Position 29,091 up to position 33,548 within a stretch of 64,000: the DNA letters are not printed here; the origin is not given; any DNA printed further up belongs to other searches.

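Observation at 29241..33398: VirB10 homolog roughly three times normal size, with signal-peptide-like N-terminus, repeat N-half and Pro-rich C-terminal tail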

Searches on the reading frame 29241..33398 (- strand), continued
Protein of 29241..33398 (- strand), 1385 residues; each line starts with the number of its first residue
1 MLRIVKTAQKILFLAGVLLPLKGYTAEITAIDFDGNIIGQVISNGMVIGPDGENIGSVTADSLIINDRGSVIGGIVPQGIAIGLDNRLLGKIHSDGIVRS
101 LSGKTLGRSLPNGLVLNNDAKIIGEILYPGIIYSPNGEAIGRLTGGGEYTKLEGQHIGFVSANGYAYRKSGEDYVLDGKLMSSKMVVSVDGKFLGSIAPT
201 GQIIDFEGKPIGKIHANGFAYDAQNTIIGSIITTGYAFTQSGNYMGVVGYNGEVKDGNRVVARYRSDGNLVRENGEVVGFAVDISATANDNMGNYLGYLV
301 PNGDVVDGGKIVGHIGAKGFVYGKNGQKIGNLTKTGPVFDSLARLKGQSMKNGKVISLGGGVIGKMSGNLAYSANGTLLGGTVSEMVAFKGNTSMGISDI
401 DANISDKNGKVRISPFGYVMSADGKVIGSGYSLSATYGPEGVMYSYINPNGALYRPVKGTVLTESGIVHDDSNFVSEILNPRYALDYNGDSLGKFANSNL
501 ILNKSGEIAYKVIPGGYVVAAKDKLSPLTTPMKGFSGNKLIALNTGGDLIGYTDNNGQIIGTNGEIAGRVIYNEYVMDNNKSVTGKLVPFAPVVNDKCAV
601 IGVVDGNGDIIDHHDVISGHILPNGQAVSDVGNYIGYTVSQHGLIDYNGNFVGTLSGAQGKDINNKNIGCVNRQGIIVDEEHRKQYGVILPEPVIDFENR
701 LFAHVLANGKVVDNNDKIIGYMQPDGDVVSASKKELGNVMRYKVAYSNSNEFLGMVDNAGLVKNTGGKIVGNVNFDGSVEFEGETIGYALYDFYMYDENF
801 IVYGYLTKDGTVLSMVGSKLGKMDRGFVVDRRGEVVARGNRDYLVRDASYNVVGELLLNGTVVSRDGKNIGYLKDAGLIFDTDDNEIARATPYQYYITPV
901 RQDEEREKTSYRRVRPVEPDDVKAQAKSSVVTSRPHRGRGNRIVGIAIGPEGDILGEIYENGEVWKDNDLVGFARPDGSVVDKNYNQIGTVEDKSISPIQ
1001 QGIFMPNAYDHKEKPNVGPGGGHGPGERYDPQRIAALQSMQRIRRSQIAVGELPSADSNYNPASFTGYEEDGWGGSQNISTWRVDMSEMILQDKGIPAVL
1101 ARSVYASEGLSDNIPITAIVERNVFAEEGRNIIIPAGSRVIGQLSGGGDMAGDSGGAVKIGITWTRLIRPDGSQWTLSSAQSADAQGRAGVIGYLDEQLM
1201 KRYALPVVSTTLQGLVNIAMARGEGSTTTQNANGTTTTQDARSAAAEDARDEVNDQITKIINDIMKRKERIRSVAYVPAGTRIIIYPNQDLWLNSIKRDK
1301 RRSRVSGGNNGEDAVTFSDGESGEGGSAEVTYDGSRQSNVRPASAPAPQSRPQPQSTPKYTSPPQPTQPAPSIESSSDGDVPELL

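Call 11: find_related_loci(query=window:29241-33398:-, collection=genome_contigs, flank=10000)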
Query window:29241-33398:- (1385 aa) in genome_contigs; peptide patterns used: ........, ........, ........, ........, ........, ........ (x = any residue, [..] = any of these).
224 stretches matched a pattern; 6 encode a relative of the query (tblastn E <= 1e-3); 6 distinct loci.
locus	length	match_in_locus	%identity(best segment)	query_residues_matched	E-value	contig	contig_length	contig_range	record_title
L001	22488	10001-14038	73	1-1343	0e+0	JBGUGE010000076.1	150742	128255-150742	MAG: Alphaproteobacteria bacterium isolate ruminal_MAG_381 ruminal_MAG_381_contig_0076, whole genome shotgun sequence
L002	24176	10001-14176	69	1-1384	0e+0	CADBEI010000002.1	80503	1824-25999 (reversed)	MAG: uncultured proteobacterium isolate RUG13901 genome assembly, contig: RUG13901_asm_2, whole genome shotgun sequence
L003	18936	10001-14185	68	1-1385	0e+0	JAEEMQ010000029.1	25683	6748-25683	MAG: Alphaproteobacteria bacterium isolate Tb.RUG.243 k141_7374850_flag=0_multi=13.9966_len=25683, whole genome shotgun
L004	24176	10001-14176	67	1-1384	0e+0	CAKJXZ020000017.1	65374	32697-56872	Proteobacteria bacterium isolate MAG-R073 genome assembly, contig: k141_204930, whole genome shotgun sequence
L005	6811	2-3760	54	4-1357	0e+0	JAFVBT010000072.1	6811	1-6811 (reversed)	MAG: Alphaproteobacteria bacterium isolate RGIG5026 Roe_deer_Rumen.Co__c1002453, whole genome shotgun sequence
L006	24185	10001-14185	62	1-1385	0e+0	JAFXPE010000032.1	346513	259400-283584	MAG: Alphaproteobacteria bacterium isolate RGIG6619 Sheep_Rumen-1__c1251075, whole genome shotgun sequence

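Call 18: search_solved_structures(query=window:29241-33398:-, max_evalue=0.01)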
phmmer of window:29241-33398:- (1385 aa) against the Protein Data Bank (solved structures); distinct sequences matched with E-value up to 0.01: 7.
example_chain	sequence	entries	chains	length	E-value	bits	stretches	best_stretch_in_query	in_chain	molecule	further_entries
2bhv_A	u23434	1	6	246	6.7e-20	73.2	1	1078-1293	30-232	COMB10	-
9vgf_AY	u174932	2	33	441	3.6e-07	31.1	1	966-1217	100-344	Type IV secretion system apparatus protein CagY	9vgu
7o3j_A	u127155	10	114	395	8.5e-07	29.8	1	1117-1258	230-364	TrwE protein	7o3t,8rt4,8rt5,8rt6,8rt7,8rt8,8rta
8cb2_BBB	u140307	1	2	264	8.7e-07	29.8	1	1116-1217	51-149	Type IV secretion system apparatus protein CagY (Fragment)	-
6odi_b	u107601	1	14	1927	4.8e-06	27.3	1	967-1216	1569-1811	Type IV secretion system apparatus protein CagY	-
6x6j_AY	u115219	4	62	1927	4.8e-06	27.3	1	967-1216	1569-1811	Cag pathogenicity island protein (Cag7)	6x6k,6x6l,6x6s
6gyb_c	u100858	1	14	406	0.0012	19.3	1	1117-1248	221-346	VirB10 protein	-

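Call 31: find_encoding_contigs(protein=P0109, flank=10000, max_places=1)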
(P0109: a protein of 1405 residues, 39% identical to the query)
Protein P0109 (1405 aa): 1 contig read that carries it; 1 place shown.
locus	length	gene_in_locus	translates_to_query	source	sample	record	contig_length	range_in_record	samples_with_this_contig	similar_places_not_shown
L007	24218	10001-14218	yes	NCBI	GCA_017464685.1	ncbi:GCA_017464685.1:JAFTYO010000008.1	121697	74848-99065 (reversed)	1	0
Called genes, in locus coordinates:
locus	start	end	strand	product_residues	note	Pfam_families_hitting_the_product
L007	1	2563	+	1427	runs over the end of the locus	-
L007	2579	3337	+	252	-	PF04335:VirB8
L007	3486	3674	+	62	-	-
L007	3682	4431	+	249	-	PF04335:VirB8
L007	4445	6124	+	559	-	PF03524:CagX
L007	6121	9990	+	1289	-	-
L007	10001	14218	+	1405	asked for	PF21784:Bflower (weak), PF03743:TrbI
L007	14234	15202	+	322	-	PF00437:T2SSE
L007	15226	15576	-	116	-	PF01638:HxlR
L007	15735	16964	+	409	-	PF03349:Toluene_X, PF10677:DUF2490 (faint)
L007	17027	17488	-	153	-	-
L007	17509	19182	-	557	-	PF01321:Creatinase_N, PF16189:Creatinase_N_2, PF00557:Peptidase_M24, PF16188:Peptidase_M24_C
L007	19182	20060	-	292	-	PF06325:PrmA, PF01135:PCMT, PF05175:MTS, PF13489:Methyltransf_23 (weak), PF13847:Methyltransf_31 (weak), PF13649:Methyltransf_25 (weak)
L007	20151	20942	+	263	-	-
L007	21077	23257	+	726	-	PF17764:PriA_3primeBD, PF00270:DEAD, PF04851:ResIII, PF00271:Helicase_C (faint), PF18319:Zn_ribbon_PriA, PF18074:PriA_C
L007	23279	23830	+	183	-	PF00213:OSCP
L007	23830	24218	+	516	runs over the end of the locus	PF02874:ATP-synt_ab_N, PF00006:ATP-synt_ab, PF00306:ATP-synt_ab_C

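Call 32: find_encoding_contigs(protein=P0117, flank=10000, max_places=1)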
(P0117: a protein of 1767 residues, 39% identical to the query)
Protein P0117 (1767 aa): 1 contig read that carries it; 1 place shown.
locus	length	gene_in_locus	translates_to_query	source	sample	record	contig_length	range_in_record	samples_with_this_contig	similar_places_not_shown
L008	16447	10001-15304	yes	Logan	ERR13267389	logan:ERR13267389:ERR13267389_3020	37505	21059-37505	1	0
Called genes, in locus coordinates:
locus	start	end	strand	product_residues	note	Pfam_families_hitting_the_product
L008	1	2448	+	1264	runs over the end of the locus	-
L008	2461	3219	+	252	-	PF04335:VirB8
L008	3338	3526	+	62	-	-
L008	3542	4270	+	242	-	PF04335:VirB8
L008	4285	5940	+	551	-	PF03524:CagX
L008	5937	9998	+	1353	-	-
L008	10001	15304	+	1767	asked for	PF05593:RHS_repeat (faint), PF21784:Bflower (faint), PF21785:Bflower_2, PF12396:DUF3659 (weak), PF21785:Bflower_2, PF03743:TrbI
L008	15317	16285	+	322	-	PF00437:T2SSE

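Call 72: find_encoding_contigs(protein=P0001, flank=6000, max_places=3)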
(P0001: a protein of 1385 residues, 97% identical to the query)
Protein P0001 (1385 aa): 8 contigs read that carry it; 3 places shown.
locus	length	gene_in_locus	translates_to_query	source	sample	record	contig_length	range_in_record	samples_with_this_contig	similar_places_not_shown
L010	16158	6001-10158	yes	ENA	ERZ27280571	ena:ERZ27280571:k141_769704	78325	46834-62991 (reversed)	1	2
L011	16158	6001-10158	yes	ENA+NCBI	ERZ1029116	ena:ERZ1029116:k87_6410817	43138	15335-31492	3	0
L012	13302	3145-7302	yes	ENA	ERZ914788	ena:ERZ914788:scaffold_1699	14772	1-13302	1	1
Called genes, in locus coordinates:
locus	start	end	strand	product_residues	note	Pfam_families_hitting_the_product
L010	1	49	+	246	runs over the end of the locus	PF04335:VirB8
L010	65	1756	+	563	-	PF03524:CagX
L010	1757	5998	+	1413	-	-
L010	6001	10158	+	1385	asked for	PF21784:Bflower (faint), PF21785:Bflower_2, PF03743:TrbI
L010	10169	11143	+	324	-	PF00437:T2SSE, PF01580:FtsK_SpoIIIE (faint)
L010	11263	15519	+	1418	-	PF03797:Autotransporter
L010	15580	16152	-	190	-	PF02390:Methyltransf_4 (weak), PF13649:Methyltransf_25 (weak)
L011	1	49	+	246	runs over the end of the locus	PF04335:VirB8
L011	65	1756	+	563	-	PF03524:CagX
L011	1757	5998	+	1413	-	-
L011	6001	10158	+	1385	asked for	PF21784:Bflower (faint), PF21785:Bflower_2, PF03743:TrbI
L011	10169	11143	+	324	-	PF00437:T2SSE, PF01580:FtsK_SpoIIIE (faint)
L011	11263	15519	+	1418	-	PF03797:Autotransporter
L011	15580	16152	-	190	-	PF02390:Methyltransf_4 (weak), PF13649:Methyltransf_25 (weak)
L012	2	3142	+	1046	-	?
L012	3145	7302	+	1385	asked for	PF21784:Bflower (faint), PF21785:Bflower_2, PF03743:TrbI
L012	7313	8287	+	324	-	PF00437:T2SSE, PF01580:FtsK_SpoIIIE (faint)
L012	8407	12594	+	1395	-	PF03797:Autotransporter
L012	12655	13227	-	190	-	PF02390:Methyltransf_4 (weak), PF13649:Methyltransf_25 (weak)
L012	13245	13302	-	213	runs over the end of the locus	PF03193:RsgA_GTPase (weak), PF00009:GTP_EFTU (faint), PF01926:MMR_HSR1, PF02421:FeoB_N (weak), PF00350:Dynamin_N (faint)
